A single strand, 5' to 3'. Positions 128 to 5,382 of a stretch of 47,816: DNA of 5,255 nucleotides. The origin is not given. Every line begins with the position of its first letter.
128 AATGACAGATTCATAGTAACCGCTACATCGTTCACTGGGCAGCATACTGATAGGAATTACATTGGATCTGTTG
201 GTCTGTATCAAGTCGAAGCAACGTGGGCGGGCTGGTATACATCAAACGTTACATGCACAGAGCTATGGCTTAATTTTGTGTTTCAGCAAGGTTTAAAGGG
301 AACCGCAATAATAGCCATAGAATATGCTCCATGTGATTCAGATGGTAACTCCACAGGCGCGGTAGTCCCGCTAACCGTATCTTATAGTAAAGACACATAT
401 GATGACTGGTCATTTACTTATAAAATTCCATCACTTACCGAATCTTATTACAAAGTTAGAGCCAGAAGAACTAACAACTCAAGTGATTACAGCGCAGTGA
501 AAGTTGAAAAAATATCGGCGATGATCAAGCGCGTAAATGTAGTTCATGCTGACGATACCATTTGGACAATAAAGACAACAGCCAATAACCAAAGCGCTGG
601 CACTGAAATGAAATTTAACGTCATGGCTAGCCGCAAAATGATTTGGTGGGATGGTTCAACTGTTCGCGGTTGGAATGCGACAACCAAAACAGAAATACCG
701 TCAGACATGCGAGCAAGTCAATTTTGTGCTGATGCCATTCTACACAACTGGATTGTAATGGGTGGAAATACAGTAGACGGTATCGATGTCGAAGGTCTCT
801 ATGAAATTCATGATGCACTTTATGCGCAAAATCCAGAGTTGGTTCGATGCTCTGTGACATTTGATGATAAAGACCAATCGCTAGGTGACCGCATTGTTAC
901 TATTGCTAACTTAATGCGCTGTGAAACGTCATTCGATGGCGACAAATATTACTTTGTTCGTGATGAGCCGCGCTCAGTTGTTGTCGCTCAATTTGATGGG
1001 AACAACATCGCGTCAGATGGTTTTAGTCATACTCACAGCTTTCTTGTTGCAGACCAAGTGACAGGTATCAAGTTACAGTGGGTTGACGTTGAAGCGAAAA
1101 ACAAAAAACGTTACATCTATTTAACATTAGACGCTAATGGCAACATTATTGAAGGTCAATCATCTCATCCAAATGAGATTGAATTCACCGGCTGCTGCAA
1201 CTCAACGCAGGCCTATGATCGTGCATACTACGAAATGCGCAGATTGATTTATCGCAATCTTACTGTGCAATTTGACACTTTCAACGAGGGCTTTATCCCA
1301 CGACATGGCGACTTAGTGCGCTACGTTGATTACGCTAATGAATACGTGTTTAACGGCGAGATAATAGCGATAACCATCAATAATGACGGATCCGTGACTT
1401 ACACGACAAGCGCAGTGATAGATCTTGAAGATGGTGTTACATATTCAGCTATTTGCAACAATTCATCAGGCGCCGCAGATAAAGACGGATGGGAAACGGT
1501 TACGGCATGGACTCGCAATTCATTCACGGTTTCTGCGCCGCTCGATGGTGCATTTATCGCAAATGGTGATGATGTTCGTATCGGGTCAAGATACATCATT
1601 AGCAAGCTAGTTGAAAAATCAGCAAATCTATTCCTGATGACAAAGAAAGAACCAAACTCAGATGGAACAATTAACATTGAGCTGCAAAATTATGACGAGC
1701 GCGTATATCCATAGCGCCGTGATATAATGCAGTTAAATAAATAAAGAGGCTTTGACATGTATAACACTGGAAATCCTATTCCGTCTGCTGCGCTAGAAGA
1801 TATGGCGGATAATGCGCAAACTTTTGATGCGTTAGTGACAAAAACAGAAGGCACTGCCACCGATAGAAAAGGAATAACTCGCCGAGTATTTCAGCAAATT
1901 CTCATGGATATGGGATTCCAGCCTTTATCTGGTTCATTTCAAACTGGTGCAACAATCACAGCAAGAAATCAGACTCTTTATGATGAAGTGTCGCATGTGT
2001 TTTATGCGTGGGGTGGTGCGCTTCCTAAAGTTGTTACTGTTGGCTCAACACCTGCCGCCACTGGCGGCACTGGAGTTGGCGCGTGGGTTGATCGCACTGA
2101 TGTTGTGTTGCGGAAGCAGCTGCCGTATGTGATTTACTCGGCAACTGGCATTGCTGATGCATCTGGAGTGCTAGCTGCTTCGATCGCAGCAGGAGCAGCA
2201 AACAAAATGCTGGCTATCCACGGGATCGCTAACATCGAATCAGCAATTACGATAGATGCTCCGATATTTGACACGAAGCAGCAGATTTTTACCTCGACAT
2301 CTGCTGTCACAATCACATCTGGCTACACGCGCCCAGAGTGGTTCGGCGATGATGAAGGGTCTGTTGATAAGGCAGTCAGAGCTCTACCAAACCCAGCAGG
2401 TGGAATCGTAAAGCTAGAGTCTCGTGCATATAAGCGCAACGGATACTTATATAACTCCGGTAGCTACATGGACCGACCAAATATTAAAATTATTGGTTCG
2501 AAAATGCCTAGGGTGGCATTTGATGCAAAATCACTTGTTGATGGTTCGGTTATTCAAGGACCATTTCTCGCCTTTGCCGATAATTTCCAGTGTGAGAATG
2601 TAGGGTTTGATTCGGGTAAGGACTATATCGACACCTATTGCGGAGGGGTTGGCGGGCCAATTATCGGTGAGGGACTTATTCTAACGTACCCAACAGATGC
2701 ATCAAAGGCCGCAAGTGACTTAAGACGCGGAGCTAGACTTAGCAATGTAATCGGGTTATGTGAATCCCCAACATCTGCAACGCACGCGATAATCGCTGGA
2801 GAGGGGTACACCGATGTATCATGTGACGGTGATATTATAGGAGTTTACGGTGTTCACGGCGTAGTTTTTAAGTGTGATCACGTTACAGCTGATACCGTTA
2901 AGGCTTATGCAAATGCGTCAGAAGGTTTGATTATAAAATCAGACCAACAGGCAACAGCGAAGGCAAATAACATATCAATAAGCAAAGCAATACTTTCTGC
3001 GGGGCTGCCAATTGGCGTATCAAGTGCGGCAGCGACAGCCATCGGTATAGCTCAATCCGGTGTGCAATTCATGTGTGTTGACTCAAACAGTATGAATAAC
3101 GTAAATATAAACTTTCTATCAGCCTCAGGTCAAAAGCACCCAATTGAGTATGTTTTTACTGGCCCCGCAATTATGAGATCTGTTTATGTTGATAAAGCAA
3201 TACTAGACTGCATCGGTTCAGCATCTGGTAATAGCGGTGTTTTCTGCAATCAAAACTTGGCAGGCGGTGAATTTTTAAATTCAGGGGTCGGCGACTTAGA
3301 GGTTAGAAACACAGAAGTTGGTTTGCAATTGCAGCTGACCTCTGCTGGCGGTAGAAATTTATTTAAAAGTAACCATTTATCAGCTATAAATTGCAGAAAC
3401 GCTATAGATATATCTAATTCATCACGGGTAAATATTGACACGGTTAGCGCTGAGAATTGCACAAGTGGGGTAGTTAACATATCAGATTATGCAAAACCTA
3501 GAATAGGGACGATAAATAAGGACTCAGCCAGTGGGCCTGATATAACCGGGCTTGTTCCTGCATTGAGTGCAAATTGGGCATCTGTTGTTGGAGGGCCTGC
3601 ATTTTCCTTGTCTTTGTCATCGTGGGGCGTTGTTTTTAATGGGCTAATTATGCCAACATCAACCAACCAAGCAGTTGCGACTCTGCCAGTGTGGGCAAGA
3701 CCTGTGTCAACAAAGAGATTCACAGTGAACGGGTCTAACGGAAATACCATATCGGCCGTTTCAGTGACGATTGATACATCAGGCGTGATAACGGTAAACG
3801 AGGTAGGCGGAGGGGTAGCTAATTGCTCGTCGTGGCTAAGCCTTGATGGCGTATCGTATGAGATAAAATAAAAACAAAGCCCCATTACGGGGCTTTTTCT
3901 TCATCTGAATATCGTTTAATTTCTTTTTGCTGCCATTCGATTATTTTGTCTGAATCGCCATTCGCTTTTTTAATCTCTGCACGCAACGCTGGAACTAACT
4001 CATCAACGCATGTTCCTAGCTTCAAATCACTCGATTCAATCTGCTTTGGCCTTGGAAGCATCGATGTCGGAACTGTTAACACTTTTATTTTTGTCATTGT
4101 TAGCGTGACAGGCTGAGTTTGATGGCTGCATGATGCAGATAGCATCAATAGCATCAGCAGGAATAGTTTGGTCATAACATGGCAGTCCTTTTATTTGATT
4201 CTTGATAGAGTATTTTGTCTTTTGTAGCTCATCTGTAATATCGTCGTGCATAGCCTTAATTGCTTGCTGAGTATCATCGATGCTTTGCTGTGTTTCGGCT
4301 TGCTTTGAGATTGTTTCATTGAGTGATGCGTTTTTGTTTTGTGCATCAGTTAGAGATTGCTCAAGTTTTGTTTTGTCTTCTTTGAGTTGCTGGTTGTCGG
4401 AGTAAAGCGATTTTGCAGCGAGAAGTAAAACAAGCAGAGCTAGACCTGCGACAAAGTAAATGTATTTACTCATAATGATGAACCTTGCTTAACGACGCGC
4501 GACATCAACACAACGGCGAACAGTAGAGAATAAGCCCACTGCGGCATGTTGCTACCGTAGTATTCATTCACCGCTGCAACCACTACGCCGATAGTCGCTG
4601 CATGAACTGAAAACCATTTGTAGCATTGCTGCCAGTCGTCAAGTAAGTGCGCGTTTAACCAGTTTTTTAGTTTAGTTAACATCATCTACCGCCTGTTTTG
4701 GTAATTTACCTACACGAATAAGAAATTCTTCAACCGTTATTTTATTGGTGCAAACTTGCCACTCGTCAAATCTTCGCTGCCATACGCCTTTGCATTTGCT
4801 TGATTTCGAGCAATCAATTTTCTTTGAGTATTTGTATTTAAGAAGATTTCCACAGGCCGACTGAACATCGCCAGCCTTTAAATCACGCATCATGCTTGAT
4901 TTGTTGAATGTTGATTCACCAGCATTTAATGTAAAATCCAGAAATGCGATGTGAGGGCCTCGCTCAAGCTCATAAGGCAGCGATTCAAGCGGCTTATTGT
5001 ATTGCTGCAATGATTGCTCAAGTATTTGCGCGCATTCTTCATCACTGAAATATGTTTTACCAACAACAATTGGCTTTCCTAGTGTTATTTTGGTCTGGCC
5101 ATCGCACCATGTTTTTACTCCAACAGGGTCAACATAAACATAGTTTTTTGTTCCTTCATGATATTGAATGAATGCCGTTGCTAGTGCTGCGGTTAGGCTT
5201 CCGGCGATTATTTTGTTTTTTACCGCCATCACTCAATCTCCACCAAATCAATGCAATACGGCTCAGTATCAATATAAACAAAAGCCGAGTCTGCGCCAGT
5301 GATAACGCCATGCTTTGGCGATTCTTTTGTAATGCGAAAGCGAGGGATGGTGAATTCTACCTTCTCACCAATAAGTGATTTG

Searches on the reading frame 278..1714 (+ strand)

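Call 7: search_protein_families(library=phrogs, proteins=[window:278-1714:+], max_evalue=0.001)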
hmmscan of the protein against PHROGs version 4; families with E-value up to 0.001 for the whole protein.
window:278-1714:+ (478 aa): 2 families
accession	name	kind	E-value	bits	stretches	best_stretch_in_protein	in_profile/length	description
phrog_469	-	tail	2.3e-88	298.3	1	2-477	425-892/903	tail protein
phrog_31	-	tail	6.3e-23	81.6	1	163-477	550-846/1565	central tail fiber J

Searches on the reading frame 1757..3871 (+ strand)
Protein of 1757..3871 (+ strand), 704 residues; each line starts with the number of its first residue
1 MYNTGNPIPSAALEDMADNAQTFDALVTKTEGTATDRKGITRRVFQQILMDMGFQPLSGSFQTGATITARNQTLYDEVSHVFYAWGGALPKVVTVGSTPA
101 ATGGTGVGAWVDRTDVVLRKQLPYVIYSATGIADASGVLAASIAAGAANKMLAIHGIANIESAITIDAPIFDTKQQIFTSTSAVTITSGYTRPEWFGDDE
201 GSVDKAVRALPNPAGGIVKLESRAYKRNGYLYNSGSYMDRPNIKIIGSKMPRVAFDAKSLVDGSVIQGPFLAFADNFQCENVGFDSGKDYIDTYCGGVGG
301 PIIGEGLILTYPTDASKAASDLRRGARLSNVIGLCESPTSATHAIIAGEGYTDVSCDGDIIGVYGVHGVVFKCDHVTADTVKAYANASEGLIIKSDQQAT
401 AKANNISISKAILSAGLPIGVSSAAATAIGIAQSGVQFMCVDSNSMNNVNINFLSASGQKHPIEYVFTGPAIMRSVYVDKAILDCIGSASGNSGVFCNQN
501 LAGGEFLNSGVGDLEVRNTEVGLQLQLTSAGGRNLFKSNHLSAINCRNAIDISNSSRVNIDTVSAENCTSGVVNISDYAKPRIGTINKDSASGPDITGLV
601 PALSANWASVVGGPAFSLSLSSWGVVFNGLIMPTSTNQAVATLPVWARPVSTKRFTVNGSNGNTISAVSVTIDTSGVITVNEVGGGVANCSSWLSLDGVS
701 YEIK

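Call 7: search_protein_families(library=phrogs, proteins=[window:1757-3871:+], max_evalue=0.001)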
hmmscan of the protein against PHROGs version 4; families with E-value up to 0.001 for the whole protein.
window:1757-3871:+ (704 aa): 23 families
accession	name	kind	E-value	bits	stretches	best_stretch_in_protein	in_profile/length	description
phrog_7992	-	tail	1.5e-21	77.4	1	57-191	426-534/1163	tail spike protein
phrog_14879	-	tail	4.4e-19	69.4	1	57-122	89-156/642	tail fiber protein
phrog_15455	-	tail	4.2e-18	66.2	1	3-122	5-116/652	tail fiber protein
phrog_16586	-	tail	1.2e-16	61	1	24-142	107-228/963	tail fiber protein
phrog_27156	-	tail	1.2e-14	54.3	1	41-158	4-125/707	tail spike protein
phrog_18484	-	tail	3.1e-14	53.1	1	56-143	99-183/770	tail protein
phrog_34575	-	tail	4.7e-14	52.6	1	39-122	58-142/715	tail spike protein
phrog_38183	-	tail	7.6e-13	48.6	1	56-122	96-160/643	tail protein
phrog_6518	-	tail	9.4e-12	44.8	1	57-141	209-291/793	tail fiber protein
phrog_25325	-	tail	2.4e-11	43.8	1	12-128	12-116/631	tail spike protein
phrog_34776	-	other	4.9e-11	42.2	1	56-123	424-489/1013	haemolysin-type calcium binding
phrog_21878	-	tail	5.6e-11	42.2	1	58-123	56-119/810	tail fiber protein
phrog_26143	-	head and packaging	1.4e-10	40.9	1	56-123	215-284/976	virion structural protein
phrog_36390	-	tail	3e-10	39.7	1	56-123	424-489/1048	tail spike protein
phrog_23412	-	tail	4.4e-10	38.9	1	56-121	424-487/1167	tail protein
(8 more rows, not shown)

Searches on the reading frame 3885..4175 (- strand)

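Call 22: search_protein_families(library=phrogs, proteins=[window:3885-4175:-], max_evalue=0.001)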
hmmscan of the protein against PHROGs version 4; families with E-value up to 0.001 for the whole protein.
window:3885-4175:- (96 aa): 1 family
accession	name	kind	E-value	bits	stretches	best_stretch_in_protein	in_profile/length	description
phrog_456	-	lysis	3.3e-11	43.8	1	1-85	11-90/102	Rz-like spanin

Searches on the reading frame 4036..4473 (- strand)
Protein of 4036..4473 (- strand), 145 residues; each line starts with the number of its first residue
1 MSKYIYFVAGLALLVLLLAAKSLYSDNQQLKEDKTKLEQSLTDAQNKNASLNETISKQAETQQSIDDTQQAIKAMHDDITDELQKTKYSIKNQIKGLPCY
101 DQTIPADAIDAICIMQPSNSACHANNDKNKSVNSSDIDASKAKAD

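Call 22: search_protein_families(library=phrogs, proteins=[window:4036-4473:-], max_evalue=0.001)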
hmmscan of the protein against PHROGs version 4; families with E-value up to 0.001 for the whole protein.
window:4036-4473:- (145 aa): 4 families
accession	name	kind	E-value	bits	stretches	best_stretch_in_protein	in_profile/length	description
phrog_214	-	lysis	4.9e-10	40.5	1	4-136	10-135/176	Rz-like spanin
phrog_25150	-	unknown function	4.3e-05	24.8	1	6-106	8-110/118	-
phrog_89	-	lysis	0.00016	22.6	1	10-108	7-109/143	Rz-like spanin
phrog_739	-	lysis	0.00045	21.4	1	2-85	4-87/122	Rz-like spanin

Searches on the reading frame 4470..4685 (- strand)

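Call 22: search_protein_families(library=phrogs, proteins=[window:4470-4685:-], max_evalue=0.001)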
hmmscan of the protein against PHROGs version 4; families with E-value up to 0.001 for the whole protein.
window:4470-4685:- (71 aa): 1 family
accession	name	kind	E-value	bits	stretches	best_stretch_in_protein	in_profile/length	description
phrog_1356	-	lysis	1.5e-07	32.6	1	12-67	47-116/135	holin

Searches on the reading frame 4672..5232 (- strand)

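Call 22: search_protein_families(library=phrogs, proteins=[window:4672-5232:-], max_evalue=0.001)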
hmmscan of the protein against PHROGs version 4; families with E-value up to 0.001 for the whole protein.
window:4672-5232:- (186 aa): 5 families
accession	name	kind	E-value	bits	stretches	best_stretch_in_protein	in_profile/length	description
phrog_7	-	lysis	7.5e-32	111.3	1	13-168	553-702/873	endolysin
phrog_33083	-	lysis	4e-05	23.5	1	21-158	10-137/456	endolysin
phrog_7910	-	lysis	6.6e-05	24.4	1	96-162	32-92/96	endolysin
phrog_6543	-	unknown function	6.9e-05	24.1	1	3-62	12-70/71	-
phrog_10457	-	lysis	0.00093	20.3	0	95-140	33-79/95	endolysin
